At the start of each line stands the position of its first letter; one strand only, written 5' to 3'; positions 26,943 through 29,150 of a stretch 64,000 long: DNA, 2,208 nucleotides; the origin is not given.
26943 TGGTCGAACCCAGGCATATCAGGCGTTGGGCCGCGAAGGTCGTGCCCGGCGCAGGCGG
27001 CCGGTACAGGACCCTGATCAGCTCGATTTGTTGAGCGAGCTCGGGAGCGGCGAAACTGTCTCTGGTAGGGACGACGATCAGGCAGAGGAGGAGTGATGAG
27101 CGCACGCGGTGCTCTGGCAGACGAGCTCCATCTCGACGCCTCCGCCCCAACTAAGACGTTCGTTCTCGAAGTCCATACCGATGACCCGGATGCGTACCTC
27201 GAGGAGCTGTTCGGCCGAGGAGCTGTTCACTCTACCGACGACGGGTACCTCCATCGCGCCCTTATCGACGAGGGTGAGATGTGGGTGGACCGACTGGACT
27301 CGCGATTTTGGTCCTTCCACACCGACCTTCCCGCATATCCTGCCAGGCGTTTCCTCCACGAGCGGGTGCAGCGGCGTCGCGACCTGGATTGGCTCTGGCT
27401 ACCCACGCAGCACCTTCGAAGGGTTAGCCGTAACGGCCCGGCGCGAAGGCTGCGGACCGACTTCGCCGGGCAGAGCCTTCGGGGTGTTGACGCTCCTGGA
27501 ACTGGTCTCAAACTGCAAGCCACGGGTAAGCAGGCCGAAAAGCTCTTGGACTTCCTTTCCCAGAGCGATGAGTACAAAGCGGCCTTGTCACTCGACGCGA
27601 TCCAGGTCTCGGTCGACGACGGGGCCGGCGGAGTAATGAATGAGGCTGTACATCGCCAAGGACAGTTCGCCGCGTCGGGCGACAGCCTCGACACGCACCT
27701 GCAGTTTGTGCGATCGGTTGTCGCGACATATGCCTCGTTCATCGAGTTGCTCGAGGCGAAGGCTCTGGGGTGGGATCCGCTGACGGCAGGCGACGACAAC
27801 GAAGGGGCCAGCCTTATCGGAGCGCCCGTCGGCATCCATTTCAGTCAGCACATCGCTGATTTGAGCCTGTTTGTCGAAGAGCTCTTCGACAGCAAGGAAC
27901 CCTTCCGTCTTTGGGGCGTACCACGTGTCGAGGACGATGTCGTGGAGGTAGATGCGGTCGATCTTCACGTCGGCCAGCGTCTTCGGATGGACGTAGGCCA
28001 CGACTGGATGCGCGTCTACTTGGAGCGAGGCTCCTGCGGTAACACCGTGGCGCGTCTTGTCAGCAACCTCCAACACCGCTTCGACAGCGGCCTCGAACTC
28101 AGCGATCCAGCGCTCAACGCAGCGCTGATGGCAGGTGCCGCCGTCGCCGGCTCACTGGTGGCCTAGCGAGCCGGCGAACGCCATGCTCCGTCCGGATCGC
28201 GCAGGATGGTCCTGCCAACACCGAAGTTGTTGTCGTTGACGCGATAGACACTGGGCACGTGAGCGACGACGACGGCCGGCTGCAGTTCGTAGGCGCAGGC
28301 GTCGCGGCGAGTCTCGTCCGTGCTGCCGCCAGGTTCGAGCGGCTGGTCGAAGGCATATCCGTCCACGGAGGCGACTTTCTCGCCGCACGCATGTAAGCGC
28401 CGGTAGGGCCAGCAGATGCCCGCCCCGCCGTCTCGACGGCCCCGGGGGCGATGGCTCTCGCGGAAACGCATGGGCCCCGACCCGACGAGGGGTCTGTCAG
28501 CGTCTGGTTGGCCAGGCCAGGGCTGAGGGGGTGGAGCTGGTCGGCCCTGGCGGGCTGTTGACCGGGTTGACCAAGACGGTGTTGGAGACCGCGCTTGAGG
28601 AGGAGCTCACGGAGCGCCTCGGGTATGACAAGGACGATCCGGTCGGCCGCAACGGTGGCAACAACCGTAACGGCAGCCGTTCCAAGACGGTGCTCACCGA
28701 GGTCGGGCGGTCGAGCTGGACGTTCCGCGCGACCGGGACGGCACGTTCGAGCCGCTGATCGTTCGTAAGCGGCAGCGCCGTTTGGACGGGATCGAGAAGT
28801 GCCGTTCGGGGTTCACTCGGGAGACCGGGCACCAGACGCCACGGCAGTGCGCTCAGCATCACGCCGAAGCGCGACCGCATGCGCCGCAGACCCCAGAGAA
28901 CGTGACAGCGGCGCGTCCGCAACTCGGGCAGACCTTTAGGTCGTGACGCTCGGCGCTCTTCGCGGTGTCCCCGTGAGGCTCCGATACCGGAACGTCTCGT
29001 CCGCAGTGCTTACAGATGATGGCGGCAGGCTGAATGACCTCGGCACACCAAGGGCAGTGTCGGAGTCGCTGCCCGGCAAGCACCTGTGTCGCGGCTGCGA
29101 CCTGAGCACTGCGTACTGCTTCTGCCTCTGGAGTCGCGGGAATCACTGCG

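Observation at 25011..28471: Candidate undescribed nuclease-centred (defence-like) gene cassette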

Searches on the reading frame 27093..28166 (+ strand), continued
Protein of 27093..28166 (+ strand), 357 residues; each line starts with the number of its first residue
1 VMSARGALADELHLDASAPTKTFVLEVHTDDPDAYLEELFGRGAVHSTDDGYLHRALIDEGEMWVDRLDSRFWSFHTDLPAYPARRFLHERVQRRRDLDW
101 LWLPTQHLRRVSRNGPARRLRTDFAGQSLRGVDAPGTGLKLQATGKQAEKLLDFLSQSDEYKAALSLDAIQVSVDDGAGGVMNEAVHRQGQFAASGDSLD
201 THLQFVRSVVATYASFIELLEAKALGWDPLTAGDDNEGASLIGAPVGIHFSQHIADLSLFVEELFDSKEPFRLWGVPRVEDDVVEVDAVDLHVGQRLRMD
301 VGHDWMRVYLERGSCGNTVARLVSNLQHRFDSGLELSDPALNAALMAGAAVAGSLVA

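Call 59: list_cluster_members(proteins=[P0115, P0102, P0051, P0148, P0144, P0141, P0110, P0120, P0061, P0064])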
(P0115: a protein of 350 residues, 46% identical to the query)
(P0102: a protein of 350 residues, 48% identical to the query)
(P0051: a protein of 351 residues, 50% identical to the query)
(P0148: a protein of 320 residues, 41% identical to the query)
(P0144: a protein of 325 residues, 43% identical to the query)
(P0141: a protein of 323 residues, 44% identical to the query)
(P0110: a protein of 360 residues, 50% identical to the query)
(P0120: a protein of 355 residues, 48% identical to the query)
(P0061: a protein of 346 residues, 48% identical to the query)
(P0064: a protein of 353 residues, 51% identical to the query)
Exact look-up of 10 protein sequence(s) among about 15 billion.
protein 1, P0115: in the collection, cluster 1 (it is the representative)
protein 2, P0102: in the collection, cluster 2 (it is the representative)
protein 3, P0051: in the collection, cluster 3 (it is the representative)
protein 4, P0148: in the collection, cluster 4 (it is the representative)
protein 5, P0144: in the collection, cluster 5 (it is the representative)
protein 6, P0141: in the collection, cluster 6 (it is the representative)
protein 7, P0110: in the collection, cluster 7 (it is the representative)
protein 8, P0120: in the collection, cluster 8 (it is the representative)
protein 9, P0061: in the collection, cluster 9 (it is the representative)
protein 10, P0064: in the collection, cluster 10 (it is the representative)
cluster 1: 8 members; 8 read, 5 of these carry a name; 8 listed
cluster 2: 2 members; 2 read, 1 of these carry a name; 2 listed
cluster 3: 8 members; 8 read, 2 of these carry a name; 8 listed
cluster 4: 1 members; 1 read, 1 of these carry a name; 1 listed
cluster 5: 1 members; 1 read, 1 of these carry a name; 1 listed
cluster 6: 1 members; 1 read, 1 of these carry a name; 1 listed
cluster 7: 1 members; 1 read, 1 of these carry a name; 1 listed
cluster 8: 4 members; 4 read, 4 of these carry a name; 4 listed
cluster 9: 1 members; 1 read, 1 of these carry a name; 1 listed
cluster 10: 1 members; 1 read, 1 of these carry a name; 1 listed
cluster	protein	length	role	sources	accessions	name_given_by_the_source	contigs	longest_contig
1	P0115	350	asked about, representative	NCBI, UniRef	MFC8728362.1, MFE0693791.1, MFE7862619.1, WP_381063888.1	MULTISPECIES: hypothetical protein [Streptomyces] | hypothetical protein n=1 Tax=Streptomyces TaxID=1883 RepID=UPI00363E3C28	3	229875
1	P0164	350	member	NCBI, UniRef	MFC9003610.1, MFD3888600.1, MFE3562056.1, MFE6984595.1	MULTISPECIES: hypothetical protein [Streptomyces griseus group] | hypothetical protein n=1 Tax=Streptomyces griseus group TaxID=629295 RepID=UPI00362A6341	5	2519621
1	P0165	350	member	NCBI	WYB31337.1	hypothetical protein V6574_18545 [Streptomyces sp. SM1P]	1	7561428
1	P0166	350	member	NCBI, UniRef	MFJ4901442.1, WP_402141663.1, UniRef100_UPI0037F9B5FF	hypothetical protein [Streptomyces sp. NPDC088727] | hypothetical protein n=1 Tax=Streptomyces sp. NPDC088727 TaxID=3365875 RepID=UPI0037F9B5FF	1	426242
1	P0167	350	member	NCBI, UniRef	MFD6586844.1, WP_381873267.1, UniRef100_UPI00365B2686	hypothetical protein ACFWED_08170 [Streptomyces anulatus] | hypothetical protein n=1 Tax=Streptomyces anulatus TaxID=1892 RepID=UPI00365B2686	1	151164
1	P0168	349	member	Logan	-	-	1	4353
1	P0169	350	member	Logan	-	-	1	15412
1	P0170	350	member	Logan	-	-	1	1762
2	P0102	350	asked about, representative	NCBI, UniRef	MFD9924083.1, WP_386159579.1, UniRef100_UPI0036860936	hypothetical protein ACFWXR_31955 [[Kitasatospora] papulosa] | hypothetical protein n=1 Tax=[Kitasatospora] papulosa TaxID=1464011 RepID=UPI0036860936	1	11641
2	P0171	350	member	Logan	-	-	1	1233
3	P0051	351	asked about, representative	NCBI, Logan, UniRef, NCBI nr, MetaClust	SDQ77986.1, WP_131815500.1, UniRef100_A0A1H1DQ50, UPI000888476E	hypothetical protein [Thermostaphylospora chromogena] | Uncharacterized protein n=1 Tax=Thermostaphylospora chromogena TaxID=35622 ... | status=active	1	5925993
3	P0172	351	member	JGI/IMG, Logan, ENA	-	hypothetical protein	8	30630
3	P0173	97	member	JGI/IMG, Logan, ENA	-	-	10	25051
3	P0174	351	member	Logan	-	-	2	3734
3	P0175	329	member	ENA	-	-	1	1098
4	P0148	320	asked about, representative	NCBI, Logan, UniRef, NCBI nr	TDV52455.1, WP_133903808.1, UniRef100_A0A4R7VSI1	hypothetical protein [Actinophytocola oryzae] | PD-(D/E)XK nuclease superfamily protein n=1 Tax=Actinophytocola oryzae TaxID=502181 ...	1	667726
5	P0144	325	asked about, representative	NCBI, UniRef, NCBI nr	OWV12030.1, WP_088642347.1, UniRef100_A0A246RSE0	hypothetical protein B5D80_03775 [Micromonospora wenchangensis] | Uncharacterized protein n=1 Tax=Micromonospora wenchangensis TaxID=1185415 ... | hypothetical protein [Micromonospora wenchangensis]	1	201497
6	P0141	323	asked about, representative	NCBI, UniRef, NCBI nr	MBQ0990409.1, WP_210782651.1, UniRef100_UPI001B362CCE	hypothetical protein KBX08_09940 [Micromonospora sp. H61] | hypothetical protein n=1 Tax=Micromonospora sp. H61 TaxID=2824888 RepID=UPI001B362CCE | hypothetical protein [Micromonospora sp. H61]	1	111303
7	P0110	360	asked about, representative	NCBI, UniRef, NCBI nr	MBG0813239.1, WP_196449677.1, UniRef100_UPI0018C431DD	hypothetical protein [Planomonospora sp. ID82291] | hypothetical protein n=1 Tax=Planomonospora sp. ID82291 TaxID=2738136 RepID=UPI0018C431DD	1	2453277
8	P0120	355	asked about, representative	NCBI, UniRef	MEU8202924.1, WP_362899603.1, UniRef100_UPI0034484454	hypothetical protein [Streptosporangium sp. NPDC049046] | hypothetical protein n=1 Tax=Streptosporangium sp. NPDC049046 TaxID=3155031 ...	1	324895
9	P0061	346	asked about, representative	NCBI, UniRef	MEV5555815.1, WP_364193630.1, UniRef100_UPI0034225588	hypothetical protein AB0L44_19340 [Nonomuraea wenchangensis] | hypothetical protein n=1 Tax=Nonomuraea wenchangensis TaxID=568860 RepID=UPI0034225588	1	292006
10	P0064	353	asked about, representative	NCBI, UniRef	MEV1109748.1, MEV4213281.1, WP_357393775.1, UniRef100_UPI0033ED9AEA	hypothetical protein AB0I95_13975 [Micromonospora sp. NPDC049751] | hypothetical protein n=1 Tax=unclassified Micromonospora TaxID=2617518 RepID=UPI0033ED9AEA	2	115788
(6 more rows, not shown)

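Call 72: search_protein_families(library=pfam, alignment_id=A4, max_evalue=0.00001)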
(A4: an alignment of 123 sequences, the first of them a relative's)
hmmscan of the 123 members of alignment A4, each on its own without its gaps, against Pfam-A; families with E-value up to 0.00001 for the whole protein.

A. member 1, L001:7284-8045:- (253 aa): 0 families

B. families by the number of members that match (of 123 scanned): 181 families (the first 25 are shown)
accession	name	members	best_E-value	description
PF00589.27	Phage_integrase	4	2.1e-26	Phage integrase family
PF00271.37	Helicase_C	4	1.9e-23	Helicase conserved C-terminal domain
PF13374.12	TPR_10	3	1.8e-86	Tetratricopeptide repeat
PF13424.12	TPR_12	3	5.9e-85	Tetratricopeptide repeat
PF04851.21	ResIII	3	1.6e-37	Type III restriction enzyme, res subunit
PF03235.19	GmrSD_N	3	3.7e-33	GmrSD restriction endonuclease, N-terminal domain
PF00392.27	GntR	3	8.7e-23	Bacterial regulatory proteins, gntR family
PF00293.34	NUDIX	3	1.9e-19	NUDIX domain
PF13401.12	AAA_22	3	4.6e-08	AAA domain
PF21863.2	HTH_67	2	4.8e-98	Helix-turn-helix family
PF01867.21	Cas_Cas1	2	1e-43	CRISPR associated protein Cas1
PF04294.18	VanW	2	8.4e-43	VanW like protein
PF10387.14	DUF2442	2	4.1e-37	Protein of unknown function (DUF2442)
PF00005.33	ABC_tran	2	3.6e-33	ABC transporter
PF07676.18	PD40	2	2.3e-32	WD40-like Beta Propeller Repeat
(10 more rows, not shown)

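Call 73: search_protein_families(library=padloc, alignment_id=A4, max_evalue=0.00001)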
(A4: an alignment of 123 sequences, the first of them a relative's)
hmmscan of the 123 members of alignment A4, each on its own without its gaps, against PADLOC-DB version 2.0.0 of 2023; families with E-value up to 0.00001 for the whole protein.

A. member 1, L001:7284-8045:- (253 aa): 0 families

B. families by the number of members that match (of 123 scanned): 258 families (the first 25 are shown)
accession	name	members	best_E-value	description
PDLC02707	PbeA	3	7e-72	PbeA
PDLC02704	PbeA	3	3.5e-60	PbeA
PDLC04135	mad3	3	1.2e-31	mads_3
PDLC04819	PDC-S02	3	3.9e-12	-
PDLC00659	HmaA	2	0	SNF2 helicase / DEAD-box helicase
PDLC02620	DrmD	2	1.4e-122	DrmD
PDLC02621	DrmD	2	5.5e-102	DrmD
PDLC02500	BrxHI|BrxHII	2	4e-94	BrxHI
PDLC02504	BrxHI|BrxHII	2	3.2e-88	BrxHII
PDLC02193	PLD_Helicase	2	4.6e-76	-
PDLC02572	DrmA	2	3.9e-71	DrmA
PDLC02632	DrmD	2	3.5e-69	DrmD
PDLC03877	NsnA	2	3.1e-63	-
PDLC02623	DrmD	2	7.4e-58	DrmD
PDLC02634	DrmD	2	2e-57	DrmD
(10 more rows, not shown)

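Call 75: find_encoding_contigs(protein=P0007, flank=7000, max_places=4)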
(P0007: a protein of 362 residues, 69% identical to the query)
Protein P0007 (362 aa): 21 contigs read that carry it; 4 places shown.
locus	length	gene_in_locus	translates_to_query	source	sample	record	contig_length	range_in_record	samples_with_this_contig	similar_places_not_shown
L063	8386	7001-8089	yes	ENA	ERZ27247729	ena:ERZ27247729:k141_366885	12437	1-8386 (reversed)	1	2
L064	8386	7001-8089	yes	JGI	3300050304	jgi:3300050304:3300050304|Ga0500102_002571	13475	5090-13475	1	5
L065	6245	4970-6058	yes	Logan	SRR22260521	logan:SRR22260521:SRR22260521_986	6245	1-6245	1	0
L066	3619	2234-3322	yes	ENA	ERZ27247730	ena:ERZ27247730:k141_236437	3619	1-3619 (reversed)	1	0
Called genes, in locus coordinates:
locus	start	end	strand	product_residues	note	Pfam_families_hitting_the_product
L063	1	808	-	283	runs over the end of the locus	PF12294:DUF3626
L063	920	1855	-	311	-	PF13354:Beta-lactamase2, PF02113:Peptidase_S13 (faint)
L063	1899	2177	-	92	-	-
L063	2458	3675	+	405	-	PF00579:tRNA-synt_1b, PF22421:SYY_C-terminal, PF01479:S4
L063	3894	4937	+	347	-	PF02016:Peptidase_S66, PF17676:Peptidase_S66C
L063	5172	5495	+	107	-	-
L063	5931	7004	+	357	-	-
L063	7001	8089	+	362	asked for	PF25924:MJECL33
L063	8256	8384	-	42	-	?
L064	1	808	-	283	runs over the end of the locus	PF12294:DUF3626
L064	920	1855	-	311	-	PF13354:Beta-lactamase2, PF02113:Peptidase_S13 (faint)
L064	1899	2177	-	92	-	-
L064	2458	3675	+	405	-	PF00579:tRNA-synt_1b, PF22421:SYY_C-terminal, PF01479:S4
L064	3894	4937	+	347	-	PF02016:Peptidase_S66, PF17676:Peptidase_S66C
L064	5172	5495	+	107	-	-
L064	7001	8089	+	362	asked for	PF25924:MJECL33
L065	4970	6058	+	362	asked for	PF25924:MJECL33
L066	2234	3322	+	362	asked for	PF25924:MJECL33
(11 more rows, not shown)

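Call 85: find_related_loci(query=A1, collection=viral_contigs, flank=10000)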
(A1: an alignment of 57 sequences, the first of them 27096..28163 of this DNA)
Query A1 (356 aa) in viral_contigs; peptide patterns used: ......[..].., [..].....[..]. (x = any residue, [..] = any of these).
42 stretches matched a pattern, but none encodes a relative of the query by tblastn (E <= 1e-3).

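Call 103: search_protein_families(library=pfam, proteins=[L040:802-1968:+, L040:3408-4520:+, L041:6394-6996:+, L041:2089-5604:+, L041:9282-11288:+, L037:3207-6680:+, L037:9323-10738:-, L008:5379-6575:+, L010:2208-5864:+], max_evalue=0.001)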
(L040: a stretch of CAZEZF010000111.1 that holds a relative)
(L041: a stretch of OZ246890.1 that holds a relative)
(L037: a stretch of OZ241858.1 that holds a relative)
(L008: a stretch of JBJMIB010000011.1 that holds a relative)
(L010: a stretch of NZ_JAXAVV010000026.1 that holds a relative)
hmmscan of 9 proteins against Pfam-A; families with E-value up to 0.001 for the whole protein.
L040:802-1968:+ (389 aa): 3 families
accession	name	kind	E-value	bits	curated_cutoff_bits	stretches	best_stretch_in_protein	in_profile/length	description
PF13191.12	AAA_16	-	2.9e-12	47.9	32.6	1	19-201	2-164/167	AAA ATPase domain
PF13401.12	AAA_22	-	4.6e-08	33.9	27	1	42-187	5-104/130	AAA domain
PF01637.24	ATPase_2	-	0.00014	22.2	33.2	1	34-185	12-128/225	ATPase domain predominantly from Archaea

L040:3408-4520:+ (371 aa): 1 family
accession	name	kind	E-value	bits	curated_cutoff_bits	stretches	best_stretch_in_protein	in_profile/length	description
PF03235.19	GmrSD_N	-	1.4e-26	94.3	33.2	1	73-205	16-198/199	GmrSD restriction endonuclease, N-terminal domain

L041:6394-6996:+ (201 aa): 1 family
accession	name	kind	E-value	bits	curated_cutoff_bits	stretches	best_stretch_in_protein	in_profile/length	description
PF10387.14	DUF2442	-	4.1e-37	126.7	23.9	2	96-160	3-68/72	Protein of unknown function (DUF2442)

L041:2089-5604:+ (1172 aa): 5 families
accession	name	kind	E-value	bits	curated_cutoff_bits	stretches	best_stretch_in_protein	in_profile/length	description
PF00271.37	Helicase_C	-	3.4e-23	82.5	23.5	1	512-615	11-110/110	Helicase conserved C-terminal domain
PF13020.12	NOV_C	-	3.7e-16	59.4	22.1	1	1052-1134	3-85/91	Protein NO VEIN, C-terminal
PF00176.29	SNF2-rel_dom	-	1.4e-14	54.3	24.9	1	132-300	18-184/290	SNF2-related domain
PF04851.21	ResIII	-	9.3e-13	48.9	22.5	1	113-280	3-163/164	Type III restriction enzyme, res subunit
PF00270.35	DEAD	-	1.3e-08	35.2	26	1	135-281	18-162/167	DEAD/DEAH box helicase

L041:9282-11288:+ (669 aa): 4 families
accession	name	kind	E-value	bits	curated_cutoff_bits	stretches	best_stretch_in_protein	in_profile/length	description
PF13175.12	AAA_15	-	5.7e-19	69.4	32.1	2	337-428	291-374/374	AAA ATPase domain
PF13304.12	AAA_21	-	6.6e-16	59.7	27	1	319-428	201-303/304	AAA domain, putative AbiEii toxin, Type IV TA system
PF13476.12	AAA_23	-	0.00039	21.6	27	1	7-45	3-40/201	AAA domain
PF20469.4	OLD-like_TOPRIM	-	0.00085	20.2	23.2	0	484-546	7-67/67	Overcoming lysogenization defect protein-like, TOPRIM domain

L037:3207-6680:+ (1158 aa): 5 families
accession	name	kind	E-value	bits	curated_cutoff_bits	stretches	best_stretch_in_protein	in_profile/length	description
PF00271.37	Helicase_C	-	1.9e-23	83.3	23.5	1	506-606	14-110/110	Helicase conserved C-terminal domain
PF13020.12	NOV_C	-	1.7e-17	63.7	22.1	1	1038-1121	3-86/91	Protein NO VEIN, C-terminal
PF00176.29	SNF2-rel_dom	-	4e-15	56.1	24.9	1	126-291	21-184/290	SNF2-related domain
PF04851.21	ResIII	-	8.7e-15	55.4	22.5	1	103-271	2-163/164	Type III restriction enzyme, res subunit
PF00270.35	DEAD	-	4.1e-09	36.8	26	1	126-272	18-162/167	DEAD/DEAH box helicase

L037:9323-10738:- (471 aa): 2 families
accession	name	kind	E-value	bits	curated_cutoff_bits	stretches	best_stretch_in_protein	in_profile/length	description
PF13701.12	DDE_Tnp_1_4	-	2e-37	128.9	34.7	1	18-468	8-434/435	Transposase DDE domain group 1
PF01609.27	DDE_Tnp_1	-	1.2e-13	51.7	23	1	147-403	6-200/200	Transposase DDE domain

L008:5379-6575:+ (399 aa): 4 families
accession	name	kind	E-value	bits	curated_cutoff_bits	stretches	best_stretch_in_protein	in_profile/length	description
PF00805.28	Pentapeptide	-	3.8e-27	93.9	20.2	5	275-312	1-38/40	Pentapeptide repeats (8 copies)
PF13599.13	Pentapeptide_4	-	7.5e-15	55.2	38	2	240-306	11-77/78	Pentapeptide repeat region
PF13576.12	Pentapeptide_3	-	6.8e-12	45.9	27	1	254-290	3-42/48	Pentapeptide repeats (9 copies)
PF25296.1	Decapeptide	-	6.6e-05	23.1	45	0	261-333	6-73/74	Decapeptide repeat region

L010:2208-5864:+ (1219 aa): 4 families
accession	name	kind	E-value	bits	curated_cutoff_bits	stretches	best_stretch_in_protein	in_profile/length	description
PF13374.12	TPR_10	-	8e-54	178.7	27.5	7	852-890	1-39/42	Tetratricopeptide repeat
PF13424.12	TPR_12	-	1.2e-23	83.5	30.1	0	1069-1114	31-76/77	Tetratricopeptide repeat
PF13191.12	AAA_16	-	0.00032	21.7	32.6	1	94-149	18-86/167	AAA ATPase domain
PF24575.1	TPR_Slam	-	0.00045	21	35.2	0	922-955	63-96/104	Surface lipoprotein assembly modifier, N-terminal TPR repeats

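Call 105: get_annotated_region(hit=H4, flank=5000)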
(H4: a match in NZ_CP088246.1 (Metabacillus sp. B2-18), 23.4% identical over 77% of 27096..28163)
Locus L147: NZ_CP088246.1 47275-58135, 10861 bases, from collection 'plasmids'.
description: Metabacillus sp. B2-18 plasmid pB218, complete sequence
organism: Metabacillus sp. B2-18 (NCBI taxid 2897333)
taxonomy: Bacteria; Bacillota; Bacilli; Bacillales; Bacillaceae; Metabacillus; Metabacillus sp. B2-18
host: -; source: single cell,human skin swab; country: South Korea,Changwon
typing (MOB-suite, as given by PLSDB): non-mobilizable
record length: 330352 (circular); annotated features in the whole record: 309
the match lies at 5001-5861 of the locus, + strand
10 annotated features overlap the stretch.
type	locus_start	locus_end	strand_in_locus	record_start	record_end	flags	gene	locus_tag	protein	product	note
CDS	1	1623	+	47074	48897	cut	-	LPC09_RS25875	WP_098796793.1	reverse transcriptase/maturase family protein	-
CDS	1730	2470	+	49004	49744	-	-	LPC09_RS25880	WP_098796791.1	M23 family metallopeptidase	-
CDS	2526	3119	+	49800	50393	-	-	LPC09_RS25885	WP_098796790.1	hypothetical protein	-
CDS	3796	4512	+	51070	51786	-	-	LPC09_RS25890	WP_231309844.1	type II toxin-antitoxin system PemK/MazF family toxin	-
CDS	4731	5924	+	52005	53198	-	-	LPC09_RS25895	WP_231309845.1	hypothetical protein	-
CDS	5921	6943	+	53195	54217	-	-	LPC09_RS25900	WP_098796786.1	hypothetical protein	-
CDS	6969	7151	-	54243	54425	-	-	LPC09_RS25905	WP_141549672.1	hypothetical protein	-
CDS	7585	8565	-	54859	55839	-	-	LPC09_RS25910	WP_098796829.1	aldo/keto reductase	-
CDS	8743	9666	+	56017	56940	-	-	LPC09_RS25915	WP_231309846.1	AraC family transcriptional regulator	GO:0006355 - regulation of DNA-templated transcription [Evidence IEA]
CDS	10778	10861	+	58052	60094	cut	-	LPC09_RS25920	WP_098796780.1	hypothetical protein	-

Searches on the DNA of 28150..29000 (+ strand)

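Call 76: search_dna_similar(query=window:28150-29000:+, collection=plasmids, mode=distant, max_rows=10)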
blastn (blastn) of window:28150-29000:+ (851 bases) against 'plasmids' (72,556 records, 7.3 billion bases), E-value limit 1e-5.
Records with a match: 365; places in all: 571; records where one place covers at least 80% of the query: 0.
Best place of each record, by identity: 80-90% 3; 60-80% 362.
By first word of the organism name: Streptomyces 92; Escherichia 66; Rhodococcus 59; Salmonella 49; Mycobacterium 20; Bradyrhizobium 17; Ralstonia 12; Cupriavidus 5; Mycolicibacterium 4; Burkholderia 4; and 25 more.
By predicted mobility (MOB-suite, as given by PLSDB): conjugative 141; non-mobilizable 134; mobilizable 90.
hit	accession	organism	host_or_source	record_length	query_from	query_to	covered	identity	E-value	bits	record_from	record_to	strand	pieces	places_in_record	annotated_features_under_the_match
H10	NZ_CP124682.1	Nocardioides sp. QY071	pure culture,livestock manure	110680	349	641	34%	75.8%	3e-50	207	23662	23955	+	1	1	IS256 family transposase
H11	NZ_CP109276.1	Streptomyces anthocyanicus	-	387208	355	646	34%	75.1%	6e-47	196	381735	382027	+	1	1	IS256 family transposase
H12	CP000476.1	Paenarthrobacter aurescens TC1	-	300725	350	646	35%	73.4%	3e-38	168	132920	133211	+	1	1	none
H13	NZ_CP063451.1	Rhodococcus pyridinivorans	oil-polluted soil,Libyan oil-polluted ...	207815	349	646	35%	71.9%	7e-33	150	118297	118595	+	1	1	none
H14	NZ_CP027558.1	Rhodococcus rhodochrous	mixed culture,sewage tank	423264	349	646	35%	71.8%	2e-33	151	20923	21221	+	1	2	none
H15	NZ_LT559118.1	Nonomuraea gerenzanensis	-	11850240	352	631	33%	76.1%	2e-46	195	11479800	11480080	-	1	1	none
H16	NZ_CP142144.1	Rhodococcus sp. PD04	mixed culture,Industrial wastewater ...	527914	349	646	35%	71.4%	3e-32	147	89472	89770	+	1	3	IS256 family transposase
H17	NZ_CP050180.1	Rhodococcus pyridinivorans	bacterial pure culture,Soil sample from ...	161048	349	646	35%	71.3%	4e-30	141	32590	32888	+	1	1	none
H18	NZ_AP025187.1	Rhodococcus sp. RDE2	-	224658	349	646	35%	71.3%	4e-30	141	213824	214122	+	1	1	IS256 family transposase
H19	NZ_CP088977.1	Rhodococcus pyridinivorans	pure culture,soil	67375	355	647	34%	72.1%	1e-35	158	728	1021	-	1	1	none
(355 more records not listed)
